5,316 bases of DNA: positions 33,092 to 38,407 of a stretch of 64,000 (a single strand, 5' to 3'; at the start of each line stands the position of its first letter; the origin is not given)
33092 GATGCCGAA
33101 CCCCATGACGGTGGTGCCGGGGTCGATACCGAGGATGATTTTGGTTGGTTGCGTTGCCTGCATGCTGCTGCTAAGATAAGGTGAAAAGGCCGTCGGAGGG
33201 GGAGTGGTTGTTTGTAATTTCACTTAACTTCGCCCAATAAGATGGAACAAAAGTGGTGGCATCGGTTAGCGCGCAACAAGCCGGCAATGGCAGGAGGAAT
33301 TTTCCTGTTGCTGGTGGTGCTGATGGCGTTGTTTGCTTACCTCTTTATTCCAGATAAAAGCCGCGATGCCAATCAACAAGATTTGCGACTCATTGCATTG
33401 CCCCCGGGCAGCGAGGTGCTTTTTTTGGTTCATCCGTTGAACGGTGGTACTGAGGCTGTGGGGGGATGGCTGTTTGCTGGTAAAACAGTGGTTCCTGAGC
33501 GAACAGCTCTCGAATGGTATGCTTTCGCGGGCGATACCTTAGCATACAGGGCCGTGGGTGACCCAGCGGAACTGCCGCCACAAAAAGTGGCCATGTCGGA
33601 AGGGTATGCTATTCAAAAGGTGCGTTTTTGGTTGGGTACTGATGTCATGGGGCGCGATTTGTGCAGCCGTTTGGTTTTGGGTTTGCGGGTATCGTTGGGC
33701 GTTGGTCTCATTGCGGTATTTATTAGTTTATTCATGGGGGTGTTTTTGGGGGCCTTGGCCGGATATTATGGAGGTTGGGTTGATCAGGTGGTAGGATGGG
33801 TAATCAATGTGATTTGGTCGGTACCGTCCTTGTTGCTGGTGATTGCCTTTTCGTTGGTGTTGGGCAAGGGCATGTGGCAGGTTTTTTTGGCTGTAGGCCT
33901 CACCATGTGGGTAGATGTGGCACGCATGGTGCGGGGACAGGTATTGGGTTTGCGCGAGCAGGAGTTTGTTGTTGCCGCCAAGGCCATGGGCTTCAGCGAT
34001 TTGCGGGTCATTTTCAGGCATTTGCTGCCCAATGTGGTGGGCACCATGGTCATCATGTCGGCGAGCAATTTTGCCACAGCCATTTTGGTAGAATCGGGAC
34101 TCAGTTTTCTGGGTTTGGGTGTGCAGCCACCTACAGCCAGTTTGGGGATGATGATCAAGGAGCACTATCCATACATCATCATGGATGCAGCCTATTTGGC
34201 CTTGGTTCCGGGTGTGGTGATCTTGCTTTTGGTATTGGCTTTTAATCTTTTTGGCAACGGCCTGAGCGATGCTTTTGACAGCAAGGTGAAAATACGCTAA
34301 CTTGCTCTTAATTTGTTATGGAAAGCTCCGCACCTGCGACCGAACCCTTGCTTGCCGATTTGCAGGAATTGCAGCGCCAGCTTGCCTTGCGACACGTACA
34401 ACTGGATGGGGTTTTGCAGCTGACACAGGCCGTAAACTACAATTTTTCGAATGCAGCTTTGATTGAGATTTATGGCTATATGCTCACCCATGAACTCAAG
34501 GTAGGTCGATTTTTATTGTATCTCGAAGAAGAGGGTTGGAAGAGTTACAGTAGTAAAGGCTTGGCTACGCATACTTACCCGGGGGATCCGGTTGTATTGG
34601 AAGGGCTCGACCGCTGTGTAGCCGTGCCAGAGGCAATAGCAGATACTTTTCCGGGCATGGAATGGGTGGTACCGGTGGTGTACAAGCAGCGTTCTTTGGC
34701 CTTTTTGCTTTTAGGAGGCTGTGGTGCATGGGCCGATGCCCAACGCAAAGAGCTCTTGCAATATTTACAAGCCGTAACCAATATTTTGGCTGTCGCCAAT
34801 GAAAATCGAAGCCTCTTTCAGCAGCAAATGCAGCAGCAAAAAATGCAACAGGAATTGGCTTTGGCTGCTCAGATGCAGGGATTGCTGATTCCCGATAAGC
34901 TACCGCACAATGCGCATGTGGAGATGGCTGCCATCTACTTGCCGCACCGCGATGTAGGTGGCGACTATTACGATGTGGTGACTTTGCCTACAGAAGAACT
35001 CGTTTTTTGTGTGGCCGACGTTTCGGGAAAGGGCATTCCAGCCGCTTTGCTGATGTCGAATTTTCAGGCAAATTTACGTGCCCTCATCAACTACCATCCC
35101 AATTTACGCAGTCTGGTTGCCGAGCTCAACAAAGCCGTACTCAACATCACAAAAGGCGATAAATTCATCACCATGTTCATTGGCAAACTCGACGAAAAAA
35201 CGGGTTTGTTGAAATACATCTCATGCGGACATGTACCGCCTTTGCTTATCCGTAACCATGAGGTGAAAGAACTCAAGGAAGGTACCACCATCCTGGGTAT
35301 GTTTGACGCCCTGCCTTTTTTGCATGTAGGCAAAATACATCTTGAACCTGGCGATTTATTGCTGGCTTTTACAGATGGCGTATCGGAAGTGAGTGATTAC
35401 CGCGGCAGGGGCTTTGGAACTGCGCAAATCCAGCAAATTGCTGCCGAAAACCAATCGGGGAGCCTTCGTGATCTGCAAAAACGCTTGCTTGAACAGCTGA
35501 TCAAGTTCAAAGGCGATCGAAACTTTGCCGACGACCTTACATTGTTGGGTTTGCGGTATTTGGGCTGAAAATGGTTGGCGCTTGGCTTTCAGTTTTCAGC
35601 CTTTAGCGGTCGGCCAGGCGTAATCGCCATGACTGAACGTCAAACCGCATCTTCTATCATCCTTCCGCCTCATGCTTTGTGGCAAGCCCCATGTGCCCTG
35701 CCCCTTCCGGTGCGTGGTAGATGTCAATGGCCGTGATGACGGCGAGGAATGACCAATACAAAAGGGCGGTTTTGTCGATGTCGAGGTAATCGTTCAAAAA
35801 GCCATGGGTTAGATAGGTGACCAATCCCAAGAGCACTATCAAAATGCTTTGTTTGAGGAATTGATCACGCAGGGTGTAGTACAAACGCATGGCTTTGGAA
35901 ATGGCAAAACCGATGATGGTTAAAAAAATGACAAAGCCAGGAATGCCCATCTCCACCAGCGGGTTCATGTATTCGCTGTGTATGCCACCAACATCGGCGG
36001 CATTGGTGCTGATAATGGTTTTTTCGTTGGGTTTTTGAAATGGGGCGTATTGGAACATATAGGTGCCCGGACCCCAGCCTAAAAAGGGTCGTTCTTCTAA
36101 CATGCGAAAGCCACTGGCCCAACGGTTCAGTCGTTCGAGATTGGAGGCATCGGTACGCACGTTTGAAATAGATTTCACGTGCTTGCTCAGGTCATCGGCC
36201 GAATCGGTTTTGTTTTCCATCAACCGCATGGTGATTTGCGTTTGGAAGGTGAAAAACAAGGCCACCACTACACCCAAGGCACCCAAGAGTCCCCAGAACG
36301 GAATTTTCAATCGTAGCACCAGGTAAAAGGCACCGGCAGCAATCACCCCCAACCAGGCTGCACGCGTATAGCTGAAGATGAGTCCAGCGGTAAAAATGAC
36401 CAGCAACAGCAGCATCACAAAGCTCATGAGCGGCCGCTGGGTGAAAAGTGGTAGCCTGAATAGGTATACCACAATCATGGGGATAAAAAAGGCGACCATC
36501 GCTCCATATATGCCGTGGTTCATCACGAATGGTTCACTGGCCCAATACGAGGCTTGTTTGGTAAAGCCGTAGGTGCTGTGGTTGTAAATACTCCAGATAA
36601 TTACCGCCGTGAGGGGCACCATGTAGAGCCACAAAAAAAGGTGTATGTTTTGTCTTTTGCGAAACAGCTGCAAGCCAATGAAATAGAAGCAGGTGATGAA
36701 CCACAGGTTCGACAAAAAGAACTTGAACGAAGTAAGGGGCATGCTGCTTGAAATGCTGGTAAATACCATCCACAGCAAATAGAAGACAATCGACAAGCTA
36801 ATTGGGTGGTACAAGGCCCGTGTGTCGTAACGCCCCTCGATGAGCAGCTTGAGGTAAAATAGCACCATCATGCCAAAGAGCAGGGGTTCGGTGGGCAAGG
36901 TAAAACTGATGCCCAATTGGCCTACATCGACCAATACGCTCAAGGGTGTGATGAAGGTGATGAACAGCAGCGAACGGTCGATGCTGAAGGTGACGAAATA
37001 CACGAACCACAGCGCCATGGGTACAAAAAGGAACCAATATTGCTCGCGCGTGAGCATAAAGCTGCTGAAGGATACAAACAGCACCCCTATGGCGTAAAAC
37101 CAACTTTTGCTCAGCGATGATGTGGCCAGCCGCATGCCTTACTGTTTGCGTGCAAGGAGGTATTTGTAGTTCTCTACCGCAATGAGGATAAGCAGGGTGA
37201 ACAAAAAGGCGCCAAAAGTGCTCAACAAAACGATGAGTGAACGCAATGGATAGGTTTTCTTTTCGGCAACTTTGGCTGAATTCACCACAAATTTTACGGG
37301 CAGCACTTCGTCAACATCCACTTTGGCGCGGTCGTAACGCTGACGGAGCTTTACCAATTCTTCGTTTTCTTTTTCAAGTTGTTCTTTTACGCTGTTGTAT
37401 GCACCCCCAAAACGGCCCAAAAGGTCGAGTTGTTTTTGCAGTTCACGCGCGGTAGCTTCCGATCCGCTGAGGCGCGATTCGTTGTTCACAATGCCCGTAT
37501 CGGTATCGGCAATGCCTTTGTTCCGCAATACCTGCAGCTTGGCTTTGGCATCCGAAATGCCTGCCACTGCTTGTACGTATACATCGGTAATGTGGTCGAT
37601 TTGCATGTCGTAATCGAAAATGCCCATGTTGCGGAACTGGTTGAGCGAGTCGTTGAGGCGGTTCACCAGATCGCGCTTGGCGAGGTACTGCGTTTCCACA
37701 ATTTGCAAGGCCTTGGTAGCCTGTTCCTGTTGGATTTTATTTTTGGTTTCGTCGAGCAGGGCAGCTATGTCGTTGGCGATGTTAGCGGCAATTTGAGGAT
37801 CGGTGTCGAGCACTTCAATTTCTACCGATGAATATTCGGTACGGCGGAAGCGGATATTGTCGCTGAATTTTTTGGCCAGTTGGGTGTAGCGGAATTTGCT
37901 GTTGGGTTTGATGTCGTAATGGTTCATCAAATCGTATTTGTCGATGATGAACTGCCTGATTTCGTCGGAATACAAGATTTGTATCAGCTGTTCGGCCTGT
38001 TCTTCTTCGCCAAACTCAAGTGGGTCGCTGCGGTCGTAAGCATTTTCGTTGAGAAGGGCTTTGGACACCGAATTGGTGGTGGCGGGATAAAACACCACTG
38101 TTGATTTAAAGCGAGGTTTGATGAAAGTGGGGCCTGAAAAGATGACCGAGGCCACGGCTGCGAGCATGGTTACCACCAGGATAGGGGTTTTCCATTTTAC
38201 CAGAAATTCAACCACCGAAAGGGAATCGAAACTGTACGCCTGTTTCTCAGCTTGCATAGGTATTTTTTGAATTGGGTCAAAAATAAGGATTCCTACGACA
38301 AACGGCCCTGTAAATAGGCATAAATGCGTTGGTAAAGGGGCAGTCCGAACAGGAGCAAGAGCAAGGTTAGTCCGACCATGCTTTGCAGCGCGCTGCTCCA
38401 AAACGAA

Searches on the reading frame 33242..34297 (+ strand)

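Call 10: search_protein_families(library=pfam, proteins=[window:33242-34297:+])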
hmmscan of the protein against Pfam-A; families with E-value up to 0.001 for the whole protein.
window:33242-34297:+ (352 aa): 2 families
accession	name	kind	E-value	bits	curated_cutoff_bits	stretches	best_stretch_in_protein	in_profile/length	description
PF00528.27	BPD_transp_1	-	1.3e-28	100.4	26.4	1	166-350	1-183/184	Binding-protein-dependent transport system inner membrane component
PF12911.12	OppC_N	-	7.4e-11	42.2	23.9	1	4-55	5-53/53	N-terminal TM domain of oligopeptide transport permease C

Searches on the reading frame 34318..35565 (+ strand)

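Call 10: search_protein_families(library=pfam, proteins=[window:34318-35565:+])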
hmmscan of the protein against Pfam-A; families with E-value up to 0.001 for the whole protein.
window:34318-35565:+ (416 aa): 1 family
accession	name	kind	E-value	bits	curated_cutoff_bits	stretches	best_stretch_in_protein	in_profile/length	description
PF07228.17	SpoIIE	-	2e-42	145.8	25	1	226-413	3-190/192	Stage II sporulation protein E (SpoIIE)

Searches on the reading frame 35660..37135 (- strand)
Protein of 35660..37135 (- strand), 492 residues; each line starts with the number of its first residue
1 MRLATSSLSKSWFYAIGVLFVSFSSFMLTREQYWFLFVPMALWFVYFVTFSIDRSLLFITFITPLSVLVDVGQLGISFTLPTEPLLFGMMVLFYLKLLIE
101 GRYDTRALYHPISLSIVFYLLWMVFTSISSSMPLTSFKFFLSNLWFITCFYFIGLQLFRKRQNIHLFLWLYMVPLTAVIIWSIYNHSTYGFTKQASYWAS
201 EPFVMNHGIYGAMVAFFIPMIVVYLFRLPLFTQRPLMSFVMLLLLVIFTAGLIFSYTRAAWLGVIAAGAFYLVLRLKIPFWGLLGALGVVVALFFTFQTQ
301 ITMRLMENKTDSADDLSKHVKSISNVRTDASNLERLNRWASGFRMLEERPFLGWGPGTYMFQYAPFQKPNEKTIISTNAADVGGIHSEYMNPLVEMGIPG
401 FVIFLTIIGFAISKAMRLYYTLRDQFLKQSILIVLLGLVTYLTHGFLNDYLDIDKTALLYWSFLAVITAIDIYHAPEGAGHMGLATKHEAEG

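Call 10: search_protein_families(library=pfam, proteins=[window:35660-37135:-])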
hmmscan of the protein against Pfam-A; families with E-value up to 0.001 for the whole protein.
window:35660-37135:- (492 aa): 1 family
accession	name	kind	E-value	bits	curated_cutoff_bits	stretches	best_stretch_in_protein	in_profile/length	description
PF04932.20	Wzy_C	-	2.8e-24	86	31.7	1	243-405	1-149/149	O-Antigen ligase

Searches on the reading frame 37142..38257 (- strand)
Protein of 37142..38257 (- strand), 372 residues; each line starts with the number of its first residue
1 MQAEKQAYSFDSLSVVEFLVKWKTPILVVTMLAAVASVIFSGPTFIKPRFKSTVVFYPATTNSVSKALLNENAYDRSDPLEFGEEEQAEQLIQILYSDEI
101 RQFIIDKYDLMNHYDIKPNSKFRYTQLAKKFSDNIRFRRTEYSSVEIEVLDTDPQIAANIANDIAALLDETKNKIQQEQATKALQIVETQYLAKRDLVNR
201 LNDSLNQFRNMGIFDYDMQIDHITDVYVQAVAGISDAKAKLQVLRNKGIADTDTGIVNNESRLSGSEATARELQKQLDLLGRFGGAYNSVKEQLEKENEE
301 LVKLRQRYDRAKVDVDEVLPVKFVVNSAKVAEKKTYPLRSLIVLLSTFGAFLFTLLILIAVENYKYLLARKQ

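Call 16: search_protein_families(library=pfam, proteins=[window:37142-38257:-])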
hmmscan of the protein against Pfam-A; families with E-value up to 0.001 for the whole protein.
window:37142-38257:- (372 aa): 0 families

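Call 33: find_encoding_contigs(protein=window:37142-38257:-, flank=3000, max_places=10)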
Protein window:37142-38257:- (372 aa): 3 contigs read that carry it; 1 place shown.
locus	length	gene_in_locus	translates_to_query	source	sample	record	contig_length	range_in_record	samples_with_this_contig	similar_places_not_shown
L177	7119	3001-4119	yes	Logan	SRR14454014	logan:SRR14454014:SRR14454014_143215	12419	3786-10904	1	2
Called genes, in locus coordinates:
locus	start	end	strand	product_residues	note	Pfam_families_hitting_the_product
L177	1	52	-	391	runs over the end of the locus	PF20230:DUF6588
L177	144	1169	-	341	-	PF01075:Glyco_transf_9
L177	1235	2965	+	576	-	PF01943:Polysacc_synt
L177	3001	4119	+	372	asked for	-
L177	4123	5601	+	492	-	PF04932:Wzy_C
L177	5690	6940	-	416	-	PF07228:SpoIIE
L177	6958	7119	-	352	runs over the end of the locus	PF12911:OppC_N, PF00528:BPD_transp_1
